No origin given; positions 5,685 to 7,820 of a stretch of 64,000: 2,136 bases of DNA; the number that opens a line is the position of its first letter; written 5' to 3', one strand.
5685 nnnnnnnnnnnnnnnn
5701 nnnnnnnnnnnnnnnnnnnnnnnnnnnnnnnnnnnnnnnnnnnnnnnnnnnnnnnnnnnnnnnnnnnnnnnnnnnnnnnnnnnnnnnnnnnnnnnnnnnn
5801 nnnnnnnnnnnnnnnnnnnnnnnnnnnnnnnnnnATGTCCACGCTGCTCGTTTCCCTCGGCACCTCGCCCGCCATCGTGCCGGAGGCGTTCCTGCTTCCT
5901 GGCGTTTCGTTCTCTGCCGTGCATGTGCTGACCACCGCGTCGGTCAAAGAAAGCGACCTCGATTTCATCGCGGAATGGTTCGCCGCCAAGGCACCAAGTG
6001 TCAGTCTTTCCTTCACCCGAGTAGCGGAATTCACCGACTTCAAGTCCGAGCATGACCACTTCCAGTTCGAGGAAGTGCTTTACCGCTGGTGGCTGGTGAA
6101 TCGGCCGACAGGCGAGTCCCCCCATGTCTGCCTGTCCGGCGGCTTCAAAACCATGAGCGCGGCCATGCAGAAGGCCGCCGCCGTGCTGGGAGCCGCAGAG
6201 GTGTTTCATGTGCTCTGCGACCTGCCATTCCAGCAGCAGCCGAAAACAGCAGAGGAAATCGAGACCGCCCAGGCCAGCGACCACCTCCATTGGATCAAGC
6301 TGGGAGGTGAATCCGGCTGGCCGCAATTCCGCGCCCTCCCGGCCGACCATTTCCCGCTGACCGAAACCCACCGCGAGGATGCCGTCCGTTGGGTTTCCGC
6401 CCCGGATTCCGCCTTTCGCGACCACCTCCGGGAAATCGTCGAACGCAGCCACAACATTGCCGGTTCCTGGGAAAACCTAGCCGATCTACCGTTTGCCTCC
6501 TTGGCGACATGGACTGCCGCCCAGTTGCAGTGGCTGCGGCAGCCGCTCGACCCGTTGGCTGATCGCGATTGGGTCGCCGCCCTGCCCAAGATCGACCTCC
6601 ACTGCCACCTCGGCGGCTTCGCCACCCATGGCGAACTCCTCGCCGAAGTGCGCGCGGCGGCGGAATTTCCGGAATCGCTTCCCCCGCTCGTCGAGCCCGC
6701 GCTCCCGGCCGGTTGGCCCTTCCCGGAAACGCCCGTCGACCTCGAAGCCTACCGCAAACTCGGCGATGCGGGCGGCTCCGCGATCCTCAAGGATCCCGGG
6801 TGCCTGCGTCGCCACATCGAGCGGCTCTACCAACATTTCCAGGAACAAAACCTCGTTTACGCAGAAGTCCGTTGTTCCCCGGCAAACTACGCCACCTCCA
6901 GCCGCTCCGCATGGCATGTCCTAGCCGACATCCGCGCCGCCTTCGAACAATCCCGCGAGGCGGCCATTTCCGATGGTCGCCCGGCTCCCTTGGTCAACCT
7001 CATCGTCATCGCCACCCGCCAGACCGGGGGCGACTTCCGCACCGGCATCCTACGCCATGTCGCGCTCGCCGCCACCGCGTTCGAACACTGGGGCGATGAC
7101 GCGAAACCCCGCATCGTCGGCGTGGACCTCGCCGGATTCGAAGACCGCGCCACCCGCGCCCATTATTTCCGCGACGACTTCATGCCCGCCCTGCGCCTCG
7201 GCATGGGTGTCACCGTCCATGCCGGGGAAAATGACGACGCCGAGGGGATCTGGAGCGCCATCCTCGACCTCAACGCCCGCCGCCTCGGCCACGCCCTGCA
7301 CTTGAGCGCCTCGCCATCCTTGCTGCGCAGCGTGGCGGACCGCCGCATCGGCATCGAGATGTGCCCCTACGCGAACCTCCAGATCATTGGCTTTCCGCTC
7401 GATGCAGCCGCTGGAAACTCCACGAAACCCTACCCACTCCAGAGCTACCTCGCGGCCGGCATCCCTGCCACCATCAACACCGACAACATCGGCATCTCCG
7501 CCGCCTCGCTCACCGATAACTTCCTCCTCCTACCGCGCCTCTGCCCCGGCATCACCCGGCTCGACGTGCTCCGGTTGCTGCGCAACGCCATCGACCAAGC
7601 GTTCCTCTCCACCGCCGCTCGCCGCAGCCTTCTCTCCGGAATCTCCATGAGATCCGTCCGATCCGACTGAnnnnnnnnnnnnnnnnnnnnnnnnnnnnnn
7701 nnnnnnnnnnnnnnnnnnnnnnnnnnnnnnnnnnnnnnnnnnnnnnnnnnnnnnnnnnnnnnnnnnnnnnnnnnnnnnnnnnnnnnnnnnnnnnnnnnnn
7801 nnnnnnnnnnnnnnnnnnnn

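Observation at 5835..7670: CARF domain fused to an adenosine deaminase (Cad1-like): a nucleotide-editing CRISPR accessory effector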

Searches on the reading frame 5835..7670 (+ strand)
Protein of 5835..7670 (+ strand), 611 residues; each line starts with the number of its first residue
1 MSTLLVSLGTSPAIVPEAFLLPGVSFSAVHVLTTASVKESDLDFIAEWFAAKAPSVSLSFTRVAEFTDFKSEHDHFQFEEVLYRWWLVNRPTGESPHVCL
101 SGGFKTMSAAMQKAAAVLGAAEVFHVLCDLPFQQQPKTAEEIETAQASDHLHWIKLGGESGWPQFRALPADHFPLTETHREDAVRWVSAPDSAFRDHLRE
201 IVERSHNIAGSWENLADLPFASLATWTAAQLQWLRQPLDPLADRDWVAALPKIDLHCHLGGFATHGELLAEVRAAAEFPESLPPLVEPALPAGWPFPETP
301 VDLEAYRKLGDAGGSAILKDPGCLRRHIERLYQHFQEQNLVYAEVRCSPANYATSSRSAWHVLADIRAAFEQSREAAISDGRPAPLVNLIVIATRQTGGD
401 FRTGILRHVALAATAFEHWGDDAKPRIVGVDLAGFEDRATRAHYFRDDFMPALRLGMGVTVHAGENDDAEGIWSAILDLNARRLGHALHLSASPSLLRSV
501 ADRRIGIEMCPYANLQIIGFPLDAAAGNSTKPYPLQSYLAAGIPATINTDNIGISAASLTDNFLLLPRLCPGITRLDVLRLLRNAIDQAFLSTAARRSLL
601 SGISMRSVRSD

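Call 3: search_protein_families(library=pfam, proteins=[window:5835-7670:+], max_evalue=0.01)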
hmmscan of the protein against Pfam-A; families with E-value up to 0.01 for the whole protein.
window:5835-7670:+ (611 aa): 2 families
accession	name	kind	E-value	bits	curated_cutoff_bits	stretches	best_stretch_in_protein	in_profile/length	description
PF00962.28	A_deaminase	-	1.9e-37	129.5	27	1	251-604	1-328/330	Adenosine deaminase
PF09623.16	Cas_NE0113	-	8.4e-09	36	23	1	24-141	17-146/208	CRISPR-associated protein NE0113 (Cas_NE0113)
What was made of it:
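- On Cad1/CAAD (CARF-fused ATP deaminase): Pfam Cas_NE0113 at aa 24-141 and A_deaminase at aa 251-604 (call 3).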

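Call 4: search_solved_structures(query=window:5835-7667:+, max_evalue=0.01, show_alignments=3)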
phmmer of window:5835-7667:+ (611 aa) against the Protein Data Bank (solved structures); distinct sequences matched with E-value up to 0.01: 40.
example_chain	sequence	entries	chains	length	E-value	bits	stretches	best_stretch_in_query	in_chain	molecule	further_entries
8z3p_A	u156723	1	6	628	8.6e-230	767.7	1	3-604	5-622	Adenosine deaminase domain-containing protein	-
8z3k_A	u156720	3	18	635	9.3e-230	767.6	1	3-605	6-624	Adenosine deaminase domain-containing protein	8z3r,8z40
9ebt_A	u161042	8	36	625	8.8e-206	688.4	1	2-605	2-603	CRISPR-associated ring nuclease and adenosine deaminase, subunit A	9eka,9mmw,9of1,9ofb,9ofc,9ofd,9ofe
9ubl_A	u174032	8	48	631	9.1e-206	688.4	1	2-605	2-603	adenosine deaminase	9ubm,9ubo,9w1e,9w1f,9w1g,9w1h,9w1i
9c67_A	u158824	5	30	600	9.6e-151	506.6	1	3-601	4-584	Adenosine deaminase domain-containing protein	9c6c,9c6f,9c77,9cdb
9c68_A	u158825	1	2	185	8.8e-31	110.4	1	3-177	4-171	Adenosine deaminase domain-containing protein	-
9c69_A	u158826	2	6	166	1.7e-30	109.4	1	3-168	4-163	Adenosine deaminase domain-containing protein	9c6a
6n91_A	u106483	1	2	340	1.8e-23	86.3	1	248-606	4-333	Adenosine deaminase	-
6n9m_A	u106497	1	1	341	5.6e-20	74.7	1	249-602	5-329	Adenosine deaminase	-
6ii7_A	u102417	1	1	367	5e-12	48.5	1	424-600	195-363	Adenosine deaminase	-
2amx_A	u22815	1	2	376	8.2e-12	47.8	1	411-566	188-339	adenosine deaminase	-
3ou8_A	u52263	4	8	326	1.4e-11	47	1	245-590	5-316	Adenosine deaminase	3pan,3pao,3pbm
3ewc_A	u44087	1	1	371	2.2e-09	39.8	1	427-593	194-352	Adenosine deaminase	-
3ewd_A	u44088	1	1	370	2.2e-09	39.7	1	427-593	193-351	Adenosine deaminase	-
2pgf_A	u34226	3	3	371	2.3e-09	39.7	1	427-593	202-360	adenosine deaminase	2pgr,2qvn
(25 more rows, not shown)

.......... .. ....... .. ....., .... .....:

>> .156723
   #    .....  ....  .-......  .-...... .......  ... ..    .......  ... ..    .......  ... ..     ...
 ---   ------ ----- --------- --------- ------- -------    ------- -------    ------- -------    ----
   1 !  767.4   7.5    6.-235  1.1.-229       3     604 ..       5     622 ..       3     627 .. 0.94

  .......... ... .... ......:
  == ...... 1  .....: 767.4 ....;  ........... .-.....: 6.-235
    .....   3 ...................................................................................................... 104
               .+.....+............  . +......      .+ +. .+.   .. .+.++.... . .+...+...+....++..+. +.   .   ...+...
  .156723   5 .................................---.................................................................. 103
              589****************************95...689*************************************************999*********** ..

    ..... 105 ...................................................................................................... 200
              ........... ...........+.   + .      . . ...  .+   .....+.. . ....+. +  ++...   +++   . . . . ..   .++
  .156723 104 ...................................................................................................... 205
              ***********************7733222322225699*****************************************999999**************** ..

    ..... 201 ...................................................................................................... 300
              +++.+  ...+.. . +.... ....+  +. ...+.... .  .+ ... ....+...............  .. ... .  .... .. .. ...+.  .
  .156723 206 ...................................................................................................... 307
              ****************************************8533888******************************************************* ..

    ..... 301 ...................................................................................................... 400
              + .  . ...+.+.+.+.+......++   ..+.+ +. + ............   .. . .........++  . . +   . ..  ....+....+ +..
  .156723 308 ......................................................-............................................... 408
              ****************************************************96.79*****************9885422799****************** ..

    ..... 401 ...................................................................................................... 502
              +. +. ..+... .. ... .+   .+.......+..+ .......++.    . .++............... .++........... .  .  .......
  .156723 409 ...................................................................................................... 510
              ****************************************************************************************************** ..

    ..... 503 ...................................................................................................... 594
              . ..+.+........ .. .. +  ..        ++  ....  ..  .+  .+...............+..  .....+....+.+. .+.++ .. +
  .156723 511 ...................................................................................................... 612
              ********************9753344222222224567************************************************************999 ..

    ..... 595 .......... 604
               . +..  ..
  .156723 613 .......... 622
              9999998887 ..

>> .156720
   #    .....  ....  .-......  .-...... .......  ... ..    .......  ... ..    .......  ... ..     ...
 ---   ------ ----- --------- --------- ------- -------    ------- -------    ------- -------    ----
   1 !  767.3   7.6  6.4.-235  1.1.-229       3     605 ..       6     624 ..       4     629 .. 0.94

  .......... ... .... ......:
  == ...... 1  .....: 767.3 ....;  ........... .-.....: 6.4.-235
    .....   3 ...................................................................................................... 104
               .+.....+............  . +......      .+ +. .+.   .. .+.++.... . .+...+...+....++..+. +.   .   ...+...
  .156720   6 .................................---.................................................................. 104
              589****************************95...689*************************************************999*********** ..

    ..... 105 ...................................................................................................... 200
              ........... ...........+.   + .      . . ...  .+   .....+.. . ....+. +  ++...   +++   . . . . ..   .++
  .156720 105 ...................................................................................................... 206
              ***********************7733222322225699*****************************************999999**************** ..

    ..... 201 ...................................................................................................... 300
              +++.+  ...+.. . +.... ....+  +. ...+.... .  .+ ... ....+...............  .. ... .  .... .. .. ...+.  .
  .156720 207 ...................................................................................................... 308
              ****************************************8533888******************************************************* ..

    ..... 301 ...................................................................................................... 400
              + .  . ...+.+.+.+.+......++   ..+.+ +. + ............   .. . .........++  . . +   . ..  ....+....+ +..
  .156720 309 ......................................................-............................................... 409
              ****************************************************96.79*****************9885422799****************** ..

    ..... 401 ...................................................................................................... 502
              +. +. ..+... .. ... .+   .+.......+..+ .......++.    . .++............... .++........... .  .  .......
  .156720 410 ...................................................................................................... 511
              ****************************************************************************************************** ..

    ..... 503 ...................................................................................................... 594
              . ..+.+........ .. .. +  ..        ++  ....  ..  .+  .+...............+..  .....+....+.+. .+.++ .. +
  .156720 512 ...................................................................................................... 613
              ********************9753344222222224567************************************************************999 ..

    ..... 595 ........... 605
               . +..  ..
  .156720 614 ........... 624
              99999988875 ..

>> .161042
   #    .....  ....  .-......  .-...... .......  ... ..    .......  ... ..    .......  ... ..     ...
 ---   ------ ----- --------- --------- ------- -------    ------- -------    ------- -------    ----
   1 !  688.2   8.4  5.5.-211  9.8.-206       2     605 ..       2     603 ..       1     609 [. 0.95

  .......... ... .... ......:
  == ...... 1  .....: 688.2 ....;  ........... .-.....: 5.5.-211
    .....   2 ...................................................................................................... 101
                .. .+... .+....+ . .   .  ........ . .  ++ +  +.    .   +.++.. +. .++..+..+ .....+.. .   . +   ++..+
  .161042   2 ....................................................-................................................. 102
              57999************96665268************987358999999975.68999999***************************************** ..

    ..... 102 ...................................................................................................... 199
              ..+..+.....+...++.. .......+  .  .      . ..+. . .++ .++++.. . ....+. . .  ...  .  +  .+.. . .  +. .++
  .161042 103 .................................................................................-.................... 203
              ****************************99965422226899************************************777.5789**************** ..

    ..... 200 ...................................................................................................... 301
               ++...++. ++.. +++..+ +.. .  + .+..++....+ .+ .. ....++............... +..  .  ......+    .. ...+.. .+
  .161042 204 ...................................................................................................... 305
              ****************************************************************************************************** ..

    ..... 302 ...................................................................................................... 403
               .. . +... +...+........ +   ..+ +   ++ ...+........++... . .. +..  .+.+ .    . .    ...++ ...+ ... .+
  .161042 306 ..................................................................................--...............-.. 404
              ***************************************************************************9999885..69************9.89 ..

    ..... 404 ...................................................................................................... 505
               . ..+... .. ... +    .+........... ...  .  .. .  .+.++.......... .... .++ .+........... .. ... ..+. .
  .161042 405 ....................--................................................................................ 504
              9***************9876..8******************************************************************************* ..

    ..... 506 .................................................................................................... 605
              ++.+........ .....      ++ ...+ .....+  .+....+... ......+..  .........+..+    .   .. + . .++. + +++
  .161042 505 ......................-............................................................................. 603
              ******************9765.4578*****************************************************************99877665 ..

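Call 5: search_protein_families(library=ncbifam, proteins=[window:5835-7670:+], max_evalue=0.01)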
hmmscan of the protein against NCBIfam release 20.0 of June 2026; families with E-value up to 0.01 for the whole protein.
window:5835-7670:+ (611 aa): 11 families
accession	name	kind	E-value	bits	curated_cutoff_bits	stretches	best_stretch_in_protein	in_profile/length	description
TIGR01430.1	aden_deam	equivalog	1.7e-41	142.4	216.55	1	250-602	1-322/323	adenosine deaminase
NF006847.0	PRK09358.1-2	equivalog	1.6e-31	109.4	412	1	243-601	6-350/364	adenosine deaminase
NF006846.0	PRK09358.1-1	equivalog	6.4e-28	97.8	459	1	250-601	6-328/333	adenosine deaminase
NF006848.0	PRK09358.1-3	equivalog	1.1e-26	93.9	426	1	248-602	2-322/325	adenosine deaminase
NF006854.0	PRK09358.3-1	equivalog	1.5e-23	83.4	530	1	244-603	8-334/344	adenosine deaminase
NF006850.0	PRK09358.1-6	equivalog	5e-20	71.6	419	1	420-603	153-327/334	adenosine deaminase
NF006849.0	PRK09358.1-5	equivalog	5e-18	65.3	494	1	247-604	9-338/350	adenosine deaminase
TIGR01431.1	adm_rel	subfamily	3.4e-10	39.3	315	1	404-591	271-455/479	adenosine deaminase-related growth factor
NF006856.0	PRK09358.3-3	equivalog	3.4e-09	36.3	510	1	431-566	165-292/316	adenosine deaminase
TIGR03642.1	cas_csx14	hypoth_equivalog_domain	0.00016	22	90.35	1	9-126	1-123/124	CRISPR-associated protein Csx14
NF006859.0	PRK09358.3-6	equivalog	0.00032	20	549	1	457-553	179-268/299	adenosine deaminase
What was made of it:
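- On Canonical adenosine deaminase Add (TIGR01430): 142.4 bits against a cutoff of 216.55 (call 5).
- The Pfam A_deaminase domain and hits to TIGR01430 (calls 3, 5). TIGR01430 scores 142 bits against a cutoff of 216.55 (call 5).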

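Call 22: find_homologous_proteins(query=window:5835-7667:+, max_evalue=1e-10)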
Query window:5835-7667:+ (611 aa): 456 proteins with E <= 1e-10 among 8000 candidates; the best 120 are listed.
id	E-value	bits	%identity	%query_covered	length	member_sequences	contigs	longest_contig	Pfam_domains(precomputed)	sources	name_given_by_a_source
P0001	2.5e-273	926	67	99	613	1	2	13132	PF00962.29,PF09623.17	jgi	jgi:adenosine deaminase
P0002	1.4e-269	914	68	99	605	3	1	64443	PF00962.29,PF09623.17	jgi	jgi:adenosine deaminase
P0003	7.1e-267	905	64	99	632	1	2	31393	PF00962.29,PF09623.17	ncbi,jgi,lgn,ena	-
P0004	8.7e-262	888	68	99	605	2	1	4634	PF00962.29,PF09623.17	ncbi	-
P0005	4.2e-261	886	64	99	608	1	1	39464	PF00962.29,PF09623.17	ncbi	-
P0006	1.6e-260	884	64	99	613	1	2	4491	PF00962.29,PF09623.17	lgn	-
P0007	2.8e-257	873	64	99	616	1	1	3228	PF00962.29,PF09623.17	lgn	-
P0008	5.7e-256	869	65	99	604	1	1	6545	PF00962.29,PF09623.17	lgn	-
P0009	1.5e-255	868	63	99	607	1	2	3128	PF00962.29,PF09623.17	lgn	-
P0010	4.1e-253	860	63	99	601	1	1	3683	PF00962.29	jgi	-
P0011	6.0e-253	859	64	99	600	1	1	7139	PF00962.29,PF09623.17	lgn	-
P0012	3.5e-252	857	65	98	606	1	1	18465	PF00962.29,PF09623.17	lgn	-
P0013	4.2e-251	853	64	99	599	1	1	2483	PF00962.29,PF09623.17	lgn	-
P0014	4.2e-251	853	64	99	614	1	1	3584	PF00962.29,PF09623.17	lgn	-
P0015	6.5e-251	852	65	98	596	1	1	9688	PF00962.29,PF09623.17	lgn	-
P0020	3.8e-245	833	64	62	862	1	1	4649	PF00962.29,PF01797.22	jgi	-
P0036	2.2e-238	811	57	63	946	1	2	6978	PF00962.29,PF01797.22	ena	-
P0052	5.5e-234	796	63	62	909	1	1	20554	PF00962.29,PF09623.17,PF01797.22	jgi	jgi:adenosine deaminase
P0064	8.0e-231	786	60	64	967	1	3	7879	PF00962.29,PF01797.22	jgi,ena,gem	-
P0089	9.2e-225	766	62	63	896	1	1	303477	PF00962.29,PF09623.17,PF01797.22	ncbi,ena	-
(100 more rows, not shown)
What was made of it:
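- NCBI names close homologues 'CRISPR-associated ring nuclease' (call 22).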
